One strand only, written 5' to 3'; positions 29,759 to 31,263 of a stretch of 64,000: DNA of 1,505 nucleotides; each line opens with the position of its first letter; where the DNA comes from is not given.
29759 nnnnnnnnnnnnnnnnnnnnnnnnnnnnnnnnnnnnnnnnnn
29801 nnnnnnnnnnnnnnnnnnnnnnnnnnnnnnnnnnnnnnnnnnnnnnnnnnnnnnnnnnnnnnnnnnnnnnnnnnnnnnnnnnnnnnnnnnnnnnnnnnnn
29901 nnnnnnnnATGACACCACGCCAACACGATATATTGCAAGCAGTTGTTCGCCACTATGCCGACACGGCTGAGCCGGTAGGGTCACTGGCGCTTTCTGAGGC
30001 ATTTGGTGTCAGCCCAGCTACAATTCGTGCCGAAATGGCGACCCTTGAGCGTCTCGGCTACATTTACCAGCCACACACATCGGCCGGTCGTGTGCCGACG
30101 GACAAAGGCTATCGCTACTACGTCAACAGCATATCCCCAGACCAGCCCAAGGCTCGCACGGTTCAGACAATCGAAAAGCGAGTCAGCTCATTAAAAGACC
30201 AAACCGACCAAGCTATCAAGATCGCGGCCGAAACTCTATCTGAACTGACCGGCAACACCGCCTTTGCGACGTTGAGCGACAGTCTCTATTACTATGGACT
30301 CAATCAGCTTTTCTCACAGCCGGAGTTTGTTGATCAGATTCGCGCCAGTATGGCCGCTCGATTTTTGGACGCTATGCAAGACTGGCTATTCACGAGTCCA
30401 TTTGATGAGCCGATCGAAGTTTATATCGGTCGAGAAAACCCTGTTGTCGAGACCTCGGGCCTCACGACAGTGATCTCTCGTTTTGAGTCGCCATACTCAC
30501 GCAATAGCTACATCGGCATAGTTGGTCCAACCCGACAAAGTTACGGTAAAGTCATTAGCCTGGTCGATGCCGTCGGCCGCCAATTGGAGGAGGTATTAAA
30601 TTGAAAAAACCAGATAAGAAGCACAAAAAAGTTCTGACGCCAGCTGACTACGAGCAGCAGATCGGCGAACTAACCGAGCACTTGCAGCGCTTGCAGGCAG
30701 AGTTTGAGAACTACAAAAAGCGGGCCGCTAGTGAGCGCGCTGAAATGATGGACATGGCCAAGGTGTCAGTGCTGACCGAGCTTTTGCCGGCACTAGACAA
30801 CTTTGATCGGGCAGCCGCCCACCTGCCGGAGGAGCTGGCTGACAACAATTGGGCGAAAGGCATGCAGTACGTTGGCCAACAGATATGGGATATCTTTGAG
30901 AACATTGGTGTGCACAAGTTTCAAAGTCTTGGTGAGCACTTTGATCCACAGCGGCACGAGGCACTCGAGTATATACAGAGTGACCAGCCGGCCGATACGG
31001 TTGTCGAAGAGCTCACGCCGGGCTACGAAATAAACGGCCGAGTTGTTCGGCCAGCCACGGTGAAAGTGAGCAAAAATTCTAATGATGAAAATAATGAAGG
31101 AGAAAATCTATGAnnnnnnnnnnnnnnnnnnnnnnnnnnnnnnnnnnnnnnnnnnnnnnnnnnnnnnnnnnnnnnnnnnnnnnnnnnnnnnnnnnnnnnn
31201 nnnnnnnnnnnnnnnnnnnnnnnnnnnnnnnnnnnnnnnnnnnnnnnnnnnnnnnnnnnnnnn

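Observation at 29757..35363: hrcA-grpE-dnaK operon with tandem CIRCE operators and atypical passengers (mini-pyrophosphatase, NYN-domain gene, Zn-finger-less DnaJ)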

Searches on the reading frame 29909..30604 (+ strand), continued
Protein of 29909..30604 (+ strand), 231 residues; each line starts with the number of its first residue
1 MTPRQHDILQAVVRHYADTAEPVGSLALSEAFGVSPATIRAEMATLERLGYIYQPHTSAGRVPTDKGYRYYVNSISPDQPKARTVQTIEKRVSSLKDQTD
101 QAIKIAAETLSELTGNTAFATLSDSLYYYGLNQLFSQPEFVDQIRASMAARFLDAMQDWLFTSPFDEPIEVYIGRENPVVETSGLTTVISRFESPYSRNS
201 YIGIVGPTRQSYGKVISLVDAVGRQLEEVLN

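Call 62: find_encoding_contigs(protein=P0152, flank=7000, max_places=1)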
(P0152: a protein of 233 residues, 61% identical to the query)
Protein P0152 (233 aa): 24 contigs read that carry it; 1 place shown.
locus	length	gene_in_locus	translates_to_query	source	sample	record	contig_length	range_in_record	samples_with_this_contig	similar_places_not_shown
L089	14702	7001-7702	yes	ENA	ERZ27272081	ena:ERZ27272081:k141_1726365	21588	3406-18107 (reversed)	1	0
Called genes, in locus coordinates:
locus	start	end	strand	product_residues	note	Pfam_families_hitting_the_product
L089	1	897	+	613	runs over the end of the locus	PF06480:FtsH_ext (weak), PF00004:AAA, PF17862:AAA_lid_3, PF01434:Peptidase_M41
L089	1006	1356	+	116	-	-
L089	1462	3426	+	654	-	-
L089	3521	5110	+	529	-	PF03023:MurJ, PF13440:Polysacc_synt_3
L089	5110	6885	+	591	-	PF00009:GTP_EFTU, PF01926:MMR_HSR1 (weak), PF03144:GTP_EFTU_D2 (weak), PF00679:EFG_C, PF06421:LepA_C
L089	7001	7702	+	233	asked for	PF03444:WHD_HrcA, PF01628:HrcA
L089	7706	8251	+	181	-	PF01025:GrpE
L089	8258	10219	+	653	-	PF00012:HSP70, PF06723:MreB_Mbl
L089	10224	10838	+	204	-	PF01936:NYN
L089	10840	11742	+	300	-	PF00226:DnaJ, PF01556:DnaJ_C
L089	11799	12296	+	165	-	-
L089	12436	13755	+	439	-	PF08443:RimK, PF05618:RimB-like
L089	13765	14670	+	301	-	PF18030:Rimk_N, PF14397:ATPgrasp_ST (faint), PF02655:ATP-grasp_3, PF02955:GSH-S_ATP, PF08443:RimK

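Call 63: find_encoding_contigs(protein=P0178, flank=7000, max_places=1)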
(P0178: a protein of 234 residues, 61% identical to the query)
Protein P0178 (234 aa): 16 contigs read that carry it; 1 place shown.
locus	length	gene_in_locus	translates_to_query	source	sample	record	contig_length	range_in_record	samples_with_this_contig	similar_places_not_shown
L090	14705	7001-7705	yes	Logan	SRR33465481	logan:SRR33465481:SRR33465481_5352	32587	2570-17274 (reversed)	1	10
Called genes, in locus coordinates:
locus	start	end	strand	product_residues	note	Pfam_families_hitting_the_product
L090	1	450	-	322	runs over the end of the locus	PF01636:APH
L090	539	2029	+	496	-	PF03023:MurJ, PF01943:Polysacc_synt (weak), PF01554:MatE (weak)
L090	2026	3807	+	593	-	PF00009:GTP_EFTU, PF01926:MMR_HSR1 (weak), PF03144:GTP_EFTU_D2 (weak), PF00679:EFG_C, PF06421:LepA_C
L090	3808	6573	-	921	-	PF00932:LTD, PF08757:CotH, PF00932:LTD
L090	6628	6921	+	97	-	-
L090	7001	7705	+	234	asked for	PF01628:HrcA, PF03444:WHD_HrcA (weak), PF08279:HTH_11 (weak)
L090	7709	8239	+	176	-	PF01025:GrpE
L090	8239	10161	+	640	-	PF00012:HSP70, PF06723:MreB_Mbl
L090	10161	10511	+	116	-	PF00719:Pyrophosphatase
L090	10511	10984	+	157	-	PF18931:DUF5680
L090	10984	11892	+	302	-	-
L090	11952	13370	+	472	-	PF08014:MATCAP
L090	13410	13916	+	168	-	-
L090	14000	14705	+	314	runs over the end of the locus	PF01071:GARS_A (faint), PF02655:ATP-grasp_3 (weak), PF08443:RimK (faint), PF02955:GSH-S_ATP, PF07478:Dala_Dala_lig_C (faint)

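Call 64: find_encoding_contigs(protein=P0134, flank=7000, max_places=1)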
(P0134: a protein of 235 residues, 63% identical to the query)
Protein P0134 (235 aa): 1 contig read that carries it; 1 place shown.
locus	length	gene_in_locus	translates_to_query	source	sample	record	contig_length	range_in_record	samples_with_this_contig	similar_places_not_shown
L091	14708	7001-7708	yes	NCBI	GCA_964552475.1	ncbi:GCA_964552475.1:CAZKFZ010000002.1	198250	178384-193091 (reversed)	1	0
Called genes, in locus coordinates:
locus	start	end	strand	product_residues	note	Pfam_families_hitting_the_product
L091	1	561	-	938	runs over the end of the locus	PF00932:LTD, PF08757:CotH, PF00932:LTD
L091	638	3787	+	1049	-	PF05048:NosD (faint)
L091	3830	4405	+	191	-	PF04203:Sortase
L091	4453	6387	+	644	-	-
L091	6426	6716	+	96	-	-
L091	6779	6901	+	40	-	-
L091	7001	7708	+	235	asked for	PF03444:WHD_HrcA (weak), PF01628:HrcA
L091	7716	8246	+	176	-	PF01025:GrpE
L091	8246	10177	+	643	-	PF00012:HSP70, PF06723:MreB_Mbl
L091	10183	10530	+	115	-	PF00719:Pyrophosphatase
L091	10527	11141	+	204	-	PF01936:NYN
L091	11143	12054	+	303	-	-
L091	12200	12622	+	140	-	-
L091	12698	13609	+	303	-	PF08443:RimK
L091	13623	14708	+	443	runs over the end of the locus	PF08443:RimK, PF05618:RimB-like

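Call 71: find_encoding_contigs(protein=P0149, flank=6000, max_places=1)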
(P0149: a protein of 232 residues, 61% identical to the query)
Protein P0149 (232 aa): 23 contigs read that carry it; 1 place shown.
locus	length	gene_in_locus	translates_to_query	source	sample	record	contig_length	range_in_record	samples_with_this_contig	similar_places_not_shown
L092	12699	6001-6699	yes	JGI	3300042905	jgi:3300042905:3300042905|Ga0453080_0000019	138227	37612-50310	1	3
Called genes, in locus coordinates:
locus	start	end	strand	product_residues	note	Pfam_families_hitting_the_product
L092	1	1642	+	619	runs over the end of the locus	PF06480:FtsH_ext, PF00004:AAA, PF07728:AAA_5 (faint), PF17862:AAA_lid_3, PF01434:Peptidase_M41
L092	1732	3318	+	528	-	PF03023:MurJ, PF13440:Polysacc_synt_3, PF01554:MatE (weak)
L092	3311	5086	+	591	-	PF00009:GTP_EFTU, PF01926:MMR_HSR1 (weak), PF03144:GTP_EFTU_D2 (faint), PF00679:EFG_C, PF06421:LepA_C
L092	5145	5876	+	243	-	-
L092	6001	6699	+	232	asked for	PF03444:WHD_HrcA (weak), PF08279:HTH_11 (faint), PF01628:HrcA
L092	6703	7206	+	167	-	PF01025:GrpE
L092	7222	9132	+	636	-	PF00012:HSP70, PF06723:MreB_Mbl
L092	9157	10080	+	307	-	PF00226:DnaJ, PF01556:DnaJ_C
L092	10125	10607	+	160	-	-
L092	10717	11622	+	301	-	PF18030:Rimk_N, PF14397:ATPgrasp_ST (faint), PF02655:ATP-grasp_3 (weak), PF02955:GSH-S_ATP, PF08443:RimK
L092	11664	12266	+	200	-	PF00117:GATase, PF07722:Peptidase_C26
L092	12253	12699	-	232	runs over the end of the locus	PF00117:GATase, PF07685:GATase_3 (weak), PF07722:Peptidase_C26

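Call 72: find_encoding_contigs(protein=P0175, flank=6000, max_places=1)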
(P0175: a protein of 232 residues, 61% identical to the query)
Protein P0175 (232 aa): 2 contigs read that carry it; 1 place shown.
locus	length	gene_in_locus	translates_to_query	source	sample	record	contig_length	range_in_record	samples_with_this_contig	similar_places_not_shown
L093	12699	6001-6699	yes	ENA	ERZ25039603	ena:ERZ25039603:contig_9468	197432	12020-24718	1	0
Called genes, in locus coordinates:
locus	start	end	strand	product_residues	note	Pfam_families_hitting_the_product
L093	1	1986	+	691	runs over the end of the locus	PF13884:Peptidase_S74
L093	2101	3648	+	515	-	PF01943:Polysacc_synt (weak), PF03023:MurJ, PF13440:Polysacc_synt_3 (weak), PF01554:MatE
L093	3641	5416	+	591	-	PF00009:GTP_EFTU, PF01926:MMR_HSR1 (weak), PF03144:GTP_EFTU_D2 (weak), PF00679:EFG_C, PF06421:LepA_C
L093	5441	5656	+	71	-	-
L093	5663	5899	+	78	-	-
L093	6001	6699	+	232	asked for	PF01628:HrcA, PF03444:WHD_HrcA (faint)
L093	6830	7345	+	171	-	PF01025:GrpE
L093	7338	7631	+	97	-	-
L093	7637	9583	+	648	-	PF00012:HSP70, PF06723:MreB_Mbl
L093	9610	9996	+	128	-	PF00719:Pyrophosphatase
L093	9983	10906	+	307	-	PF00226:DnaJ, PF01556:DnaJ_C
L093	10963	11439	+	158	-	-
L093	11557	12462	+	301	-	PF18030:Rimk_N, PF14397:ATPgrasp_ST (faint), PF02655:ATP-grasp_3, PF02955:GSH-S_ATP, PF08443:RimK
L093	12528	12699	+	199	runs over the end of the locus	PF00117:GATase, PF07685:GATase_3 (faint), PF07722:Peptidase_C26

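Call 73: find_encoding_contigs(protein=P0112, flank=6000, max_places=1)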
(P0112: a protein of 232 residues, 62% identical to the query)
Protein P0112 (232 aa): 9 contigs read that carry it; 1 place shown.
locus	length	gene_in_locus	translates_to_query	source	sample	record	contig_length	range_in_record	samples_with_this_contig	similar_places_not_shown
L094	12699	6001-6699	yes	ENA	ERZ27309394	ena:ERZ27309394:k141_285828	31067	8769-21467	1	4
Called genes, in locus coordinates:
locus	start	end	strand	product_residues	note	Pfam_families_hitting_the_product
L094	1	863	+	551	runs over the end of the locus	PF03023:MurJ, PF13440:Polysacc_synt_3, PF01554:MatE (weak)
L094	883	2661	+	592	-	PF00009:GTP_EFTU, PF01926:MMR_HSR1 (weak), PF03144:GTP_EFTU_D2, PF14492:EFG_III, PF00679:EFG_C, PF06421:LepA_C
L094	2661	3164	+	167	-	-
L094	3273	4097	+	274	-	-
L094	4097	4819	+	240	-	-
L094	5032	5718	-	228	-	PF05257:CHAP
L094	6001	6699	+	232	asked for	PF08279:HTH_11 (faint), PF01628:HrcA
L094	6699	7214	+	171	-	PF01025:GrpE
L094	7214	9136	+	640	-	PF00012:HSP70, PF06723:MreB_Mbl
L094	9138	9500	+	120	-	PF00719:Pyrophosphatase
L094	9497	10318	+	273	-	PF01936:NYN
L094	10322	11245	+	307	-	PF00226:DnaJ, PF01556:DnaJ_C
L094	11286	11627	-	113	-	-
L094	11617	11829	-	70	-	-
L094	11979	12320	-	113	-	-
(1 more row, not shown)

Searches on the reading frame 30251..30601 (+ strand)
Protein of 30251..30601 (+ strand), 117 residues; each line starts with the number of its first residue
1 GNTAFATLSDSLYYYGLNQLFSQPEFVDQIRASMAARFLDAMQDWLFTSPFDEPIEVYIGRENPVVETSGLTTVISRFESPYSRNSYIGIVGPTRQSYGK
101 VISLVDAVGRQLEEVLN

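Call 69: search_solved_structures(query=window:30251-30601:+, max_evalue=10, show_alignments=1)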
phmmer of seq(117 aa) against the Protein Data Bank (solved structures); distinct sequences matched with E-value up to 10: 1.
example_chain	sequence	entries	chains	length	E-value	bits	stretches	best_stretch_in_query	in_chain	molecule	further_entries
4neg_A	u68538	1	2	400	0.89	13.1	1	11-72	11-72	Tryptophan synthase beta chain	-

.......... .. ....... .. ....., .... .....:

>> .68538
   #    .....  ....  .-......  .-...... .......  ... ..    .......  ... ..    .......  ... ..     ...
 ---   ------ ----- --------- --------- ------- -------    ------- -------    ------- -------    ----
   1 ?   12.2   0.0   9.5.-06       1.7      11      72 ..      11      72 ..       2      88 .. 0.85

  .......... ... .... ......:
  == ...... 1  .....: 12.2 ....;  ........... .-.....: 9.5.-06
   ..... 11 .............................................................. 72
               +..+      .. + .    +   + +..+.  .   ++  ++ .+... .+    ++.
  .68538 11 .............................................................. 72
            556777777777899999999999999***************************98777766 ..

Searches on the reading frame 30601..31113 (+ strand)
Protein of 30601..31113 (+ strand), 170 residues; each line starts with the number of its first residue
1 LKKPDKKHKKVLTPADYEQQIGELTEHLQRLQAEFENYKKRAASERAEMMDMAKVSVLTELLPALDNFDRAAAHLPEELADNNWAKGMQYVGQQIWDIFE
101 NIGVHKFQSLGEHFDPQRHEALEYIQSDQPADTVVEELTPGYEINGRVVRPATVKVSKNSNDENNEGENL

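Call 3: search_protein_families(library=pfam, proteins=[window:30601-31113:+], max_evalue=0.01)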
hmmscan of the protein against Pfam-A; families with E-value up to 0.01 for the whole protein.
window:30601-31113:+ (170 aa): 3 families
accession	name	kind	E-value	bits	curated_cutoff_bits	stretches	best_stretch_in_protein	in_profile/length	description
PF01025.24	GrpE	-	2.6e-41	141.5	25.8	1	15-158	21-165/165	GrpE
PF09474.15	Type_III_YscX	-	0.00058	20.6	25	1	3-43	56-97/119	Type III secretion system YscX (type_III_YscX)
PF09006.16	Surfac_D-trimer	-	0.0012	19.2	22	1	18-40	5-27/46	Lung surfactant protein D coiled-coil trimerisation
